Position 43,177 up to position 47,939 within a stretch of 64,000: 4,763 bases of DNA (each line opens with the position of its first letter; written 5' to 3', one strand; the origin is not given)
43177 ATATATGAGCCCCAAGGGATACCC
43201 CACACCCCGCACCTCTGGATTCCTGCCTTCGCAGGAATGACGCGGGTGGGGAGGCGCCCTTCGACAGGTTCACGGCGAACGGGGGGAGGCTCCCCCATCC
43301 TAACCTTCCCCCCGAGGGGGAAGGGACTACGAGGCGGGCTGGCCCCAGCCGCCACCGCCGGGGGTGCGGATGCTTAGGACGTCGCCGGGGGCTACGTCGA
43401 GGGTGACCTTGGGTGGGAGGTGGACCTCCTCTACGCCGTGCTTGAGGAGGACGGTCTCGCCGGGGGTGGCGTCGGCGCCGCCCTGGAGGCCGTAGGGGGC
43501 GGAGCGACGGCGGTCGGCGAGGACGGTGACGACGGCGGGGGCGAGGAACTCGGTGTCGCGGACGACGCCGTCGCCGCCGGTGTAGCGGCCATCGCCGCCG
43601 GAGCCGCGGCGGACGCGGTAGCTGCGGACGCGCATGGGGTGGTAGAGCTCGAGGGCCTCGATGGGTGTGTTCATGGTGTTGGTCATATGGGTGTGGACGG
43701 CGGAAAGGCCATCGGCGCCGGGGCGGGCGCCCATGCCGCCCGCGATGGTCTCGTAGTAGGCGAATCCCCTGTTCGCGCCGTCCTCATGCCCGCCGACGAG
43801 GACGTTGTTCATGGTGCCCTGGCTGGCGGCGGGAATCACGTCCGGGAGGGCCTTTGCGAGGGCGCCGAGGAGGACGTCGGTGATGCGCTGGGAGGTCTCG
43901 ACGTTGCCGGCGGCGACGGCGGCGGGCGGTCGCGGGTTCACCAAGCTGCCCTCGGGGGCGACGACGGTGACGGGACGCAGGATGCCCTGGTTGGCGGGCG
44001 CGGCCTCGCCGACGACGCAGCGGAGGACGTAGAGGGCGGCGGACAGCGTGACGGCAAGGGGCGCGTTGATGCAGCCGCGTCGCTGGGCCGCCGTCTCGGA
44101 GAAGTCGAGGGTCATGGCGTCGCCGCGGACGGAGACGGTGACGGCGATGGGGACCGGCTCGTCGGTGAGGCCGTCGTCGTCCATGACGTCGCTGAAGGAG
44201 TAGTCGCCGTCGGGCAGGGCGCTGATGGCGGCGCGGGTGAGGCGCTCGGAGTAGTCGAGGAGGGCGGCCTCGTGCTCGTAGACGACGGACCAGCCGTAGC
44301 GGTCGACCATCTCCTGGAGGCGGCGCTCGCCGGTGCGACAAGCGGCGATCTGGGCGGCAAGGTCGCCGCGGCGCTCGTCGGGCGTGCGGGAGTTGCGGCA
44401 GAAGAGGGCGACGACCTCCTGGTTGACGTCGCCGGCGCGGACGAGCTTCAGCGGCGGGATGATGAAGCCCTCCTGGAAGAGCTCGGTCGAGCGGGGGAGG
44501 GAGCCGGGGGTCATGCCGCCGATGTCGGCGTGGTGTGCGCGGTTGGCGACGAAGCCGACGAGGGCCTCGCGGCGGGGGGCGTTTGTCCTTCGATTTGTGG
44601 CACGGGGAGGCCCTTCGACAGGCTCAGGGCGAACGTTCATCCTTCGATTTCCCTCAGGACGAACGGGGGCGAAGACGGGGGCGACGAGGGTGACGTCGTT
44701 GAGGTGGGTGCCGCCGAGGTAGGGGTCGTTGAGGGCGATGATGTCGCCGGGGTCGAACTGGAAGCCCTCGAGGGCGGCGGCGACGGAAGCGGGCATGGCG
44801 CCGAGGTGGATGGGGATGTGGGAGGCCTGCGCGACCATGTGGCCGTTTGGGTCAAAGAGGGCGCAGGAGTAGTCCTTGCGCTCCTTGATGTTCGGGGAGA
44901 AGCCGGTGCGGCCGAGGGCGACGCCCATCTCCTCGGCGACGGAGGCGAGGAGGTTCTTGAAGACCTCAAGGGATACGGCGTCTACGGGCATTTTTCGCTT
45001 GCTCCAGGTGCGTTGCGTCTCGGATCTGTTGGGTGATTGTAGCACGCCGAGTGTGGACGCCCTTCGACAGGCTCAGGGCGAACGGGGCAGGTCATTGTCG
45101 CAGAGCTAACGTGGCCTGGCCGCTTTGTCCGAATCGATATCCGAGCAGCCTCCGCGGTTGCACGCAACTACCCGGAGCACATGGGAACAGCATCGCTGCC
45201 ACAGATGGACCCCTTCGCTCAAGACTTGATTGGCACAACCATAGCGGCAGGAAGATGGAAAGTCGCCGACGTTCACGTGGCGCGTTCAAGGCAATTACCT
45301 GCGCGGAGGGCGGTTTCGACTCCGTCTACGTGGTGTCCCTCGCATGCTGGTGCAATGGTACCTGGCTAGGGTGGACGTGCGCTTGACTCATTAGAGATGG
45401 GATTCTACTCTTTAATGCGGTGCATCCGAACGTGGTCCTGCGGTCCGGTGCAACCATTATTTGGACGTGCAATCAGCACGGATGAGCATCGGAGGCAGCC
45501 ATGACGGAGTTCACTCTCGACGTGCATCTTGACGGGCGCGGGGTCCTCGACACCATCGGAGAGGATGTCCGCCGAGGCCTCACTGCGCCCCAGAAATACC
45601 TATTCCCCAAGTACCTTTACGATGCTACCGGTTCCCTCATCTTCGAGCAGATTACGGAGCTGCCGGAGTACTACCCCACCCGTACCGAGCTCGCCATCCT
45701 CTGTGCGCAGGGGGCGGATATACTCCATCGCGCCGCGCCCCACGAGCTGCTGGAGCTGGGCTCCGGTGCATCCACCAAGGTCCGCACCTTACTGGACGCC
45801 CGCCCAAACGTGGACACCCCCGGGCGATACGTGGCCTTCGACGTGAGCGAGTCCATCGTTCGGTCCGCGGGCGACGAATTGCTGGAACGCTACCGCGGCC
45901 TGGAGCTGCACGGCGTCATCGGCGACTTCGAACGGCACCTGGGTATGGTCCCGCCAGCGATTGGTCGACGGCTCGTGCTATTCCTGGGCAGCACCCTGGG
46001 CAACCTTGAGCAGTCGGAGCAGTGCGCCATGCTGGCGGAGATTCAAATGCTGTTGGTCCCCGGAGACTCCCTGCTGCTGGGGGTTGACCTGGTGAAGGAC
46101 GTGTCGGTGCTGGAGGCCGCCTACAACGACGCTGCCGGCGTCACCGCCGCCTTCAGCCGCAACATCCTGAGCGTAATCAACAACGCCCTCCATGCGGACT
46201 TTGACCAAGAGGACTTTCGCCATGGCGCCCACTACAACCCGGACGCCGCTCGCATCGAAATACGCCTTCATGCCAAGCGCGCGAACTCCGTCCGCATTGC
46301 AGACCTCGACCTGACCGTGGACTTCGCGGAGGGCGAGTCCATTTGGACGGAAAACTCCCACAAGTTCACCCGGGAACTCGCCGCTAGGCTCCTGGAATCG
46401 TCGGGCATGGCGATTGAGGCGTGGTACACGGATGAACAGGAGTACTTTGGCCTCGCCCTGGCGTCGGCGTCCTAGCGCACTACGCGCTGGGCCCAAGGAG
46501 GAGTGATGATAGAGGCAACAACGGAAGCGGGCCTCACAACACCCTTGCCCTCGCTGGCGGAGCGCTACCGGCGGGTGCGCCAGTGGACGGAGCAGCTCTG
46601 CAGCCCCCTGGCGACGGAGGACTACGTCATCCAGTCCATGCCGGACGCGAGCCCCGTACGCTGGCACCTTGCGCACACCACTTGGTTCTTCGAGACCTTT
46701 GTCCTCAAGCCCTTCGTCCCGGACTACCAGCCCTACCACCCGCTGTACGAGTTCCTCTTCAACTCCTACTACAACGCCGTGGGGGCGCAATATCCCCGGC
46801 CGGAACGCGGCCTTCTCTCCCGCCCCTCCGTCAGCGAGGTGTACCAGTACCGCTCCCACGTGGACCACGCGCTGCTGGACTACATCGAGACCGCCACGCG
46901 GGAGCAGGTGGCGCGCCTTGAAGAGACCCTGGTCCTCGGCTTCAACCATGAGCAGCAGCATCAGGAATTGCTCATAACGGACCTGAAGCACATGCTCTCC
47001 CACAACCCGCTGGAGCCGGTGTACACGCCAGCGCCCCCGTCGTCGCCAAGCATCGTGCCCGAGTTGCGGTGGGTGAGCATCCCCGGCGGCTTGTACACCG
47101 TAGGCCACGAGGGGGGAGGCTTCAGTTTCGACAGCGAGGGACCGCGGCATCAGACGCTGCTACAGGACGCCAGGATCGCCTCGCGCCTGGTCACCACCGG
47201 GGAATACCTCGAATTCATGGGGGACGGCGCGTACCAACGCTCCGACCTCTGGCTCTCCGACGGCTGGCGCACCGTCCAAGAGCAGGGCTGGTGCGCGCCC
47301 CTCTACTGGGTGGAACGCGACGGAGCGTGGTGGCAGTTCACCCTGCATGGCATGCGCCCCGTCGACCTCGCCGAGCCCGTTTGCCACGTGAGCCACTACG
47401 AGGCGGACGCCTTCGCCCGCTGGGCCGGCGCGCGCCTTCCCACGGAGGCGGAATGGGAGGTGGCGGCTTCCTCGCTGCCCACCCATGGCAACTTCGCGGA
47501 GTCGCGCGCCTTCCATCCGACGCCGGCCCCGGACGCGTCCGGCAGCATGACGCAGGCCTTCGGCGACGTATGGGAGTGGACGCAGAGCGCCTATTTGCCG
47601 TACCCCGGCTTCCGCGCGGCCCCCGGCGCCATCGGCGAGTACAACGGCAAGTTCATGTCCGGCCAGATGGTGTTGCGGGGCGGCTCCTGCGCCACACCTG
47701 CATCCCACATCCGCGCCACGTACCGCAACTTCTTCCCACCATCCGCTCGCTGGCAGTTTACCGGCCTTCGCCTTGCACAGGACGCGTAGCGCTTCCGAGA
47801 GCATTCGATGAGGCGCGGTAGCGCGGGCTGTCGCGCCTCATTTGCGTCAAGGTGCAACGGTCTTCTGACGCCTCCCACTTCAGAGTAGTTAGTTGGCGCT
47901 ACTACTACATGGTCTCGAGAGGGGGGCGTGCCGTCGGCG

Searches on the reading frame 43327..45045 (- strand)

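Call 52: search_protein_families(library=pfam, proteins=[window:43327-45045:-], max_evalue=0.00001)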
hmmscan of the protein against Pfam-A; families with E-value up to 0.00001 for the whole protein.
window:43327-45045:- (572 aa): 1 family
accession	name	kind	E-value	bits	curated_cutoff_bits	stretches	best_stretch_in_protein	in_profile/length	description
PF02538.19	Hydantoinase_B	-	2.7e-210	699.7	26.8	1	22-570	1-519/519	Hydantoinase B/oxoprolinase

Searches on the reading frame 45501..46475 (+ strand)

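Call 90: search_protein_families(library=pfam, proteins=[window:45501-46475:+], max_evalue=0.00001)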
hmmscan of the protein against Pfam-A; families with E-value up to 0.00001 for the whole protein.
window:45501-46475:+ (324 aa): 1 family
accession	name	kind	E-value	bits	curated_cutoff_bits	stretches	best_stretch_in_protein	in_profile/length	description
PF10017.15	Methyltransf_33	-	7e-104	347.6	23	1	20-322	2-303/304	Histidine-specific methyltransferase, SAM-dependent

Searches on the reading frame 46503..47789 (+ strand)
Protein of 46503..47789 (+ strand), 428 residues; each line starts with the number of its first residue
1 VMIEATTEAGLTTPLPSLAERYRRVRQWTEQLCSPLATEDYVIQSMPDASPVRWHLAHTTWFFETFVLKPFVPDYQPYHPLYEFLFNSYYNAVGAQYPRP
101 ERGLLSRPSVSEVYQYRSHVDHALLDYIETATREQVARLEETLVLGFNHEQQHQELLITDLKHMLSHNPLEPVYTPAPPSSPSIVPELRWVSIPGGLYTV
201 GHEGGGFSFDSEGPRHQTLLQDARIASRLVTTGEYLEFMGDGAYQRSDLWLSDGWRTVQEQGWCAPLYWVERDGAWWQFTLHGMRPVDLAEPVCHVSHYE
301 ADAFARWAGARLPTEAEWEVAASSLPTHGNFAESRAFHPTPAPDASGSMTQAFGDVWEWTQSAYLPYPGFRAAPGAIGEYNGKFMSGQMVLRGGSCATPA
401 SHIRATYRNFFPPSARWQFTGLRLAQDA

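Call 90: search_protein_families(library=pfam, proteins=[window:46503-47789:+], max_evalue=0.00001)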
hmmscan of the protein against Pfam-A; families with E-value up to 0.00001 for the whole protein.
window:46503-47789:+ (428 aa): 2 families
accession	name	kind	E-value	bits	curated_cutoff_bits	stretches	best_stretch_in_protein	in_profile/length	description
PF03781.23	FGE-sulfatase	-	1.6e-33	116.9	23.3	1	189-425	4-254/255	Sulfatase-modifying factor enzyme 1-like domain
PF12867.12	DinB_2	-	1e-10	42.6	24.8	1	22-155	2-126/128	DinB superfamily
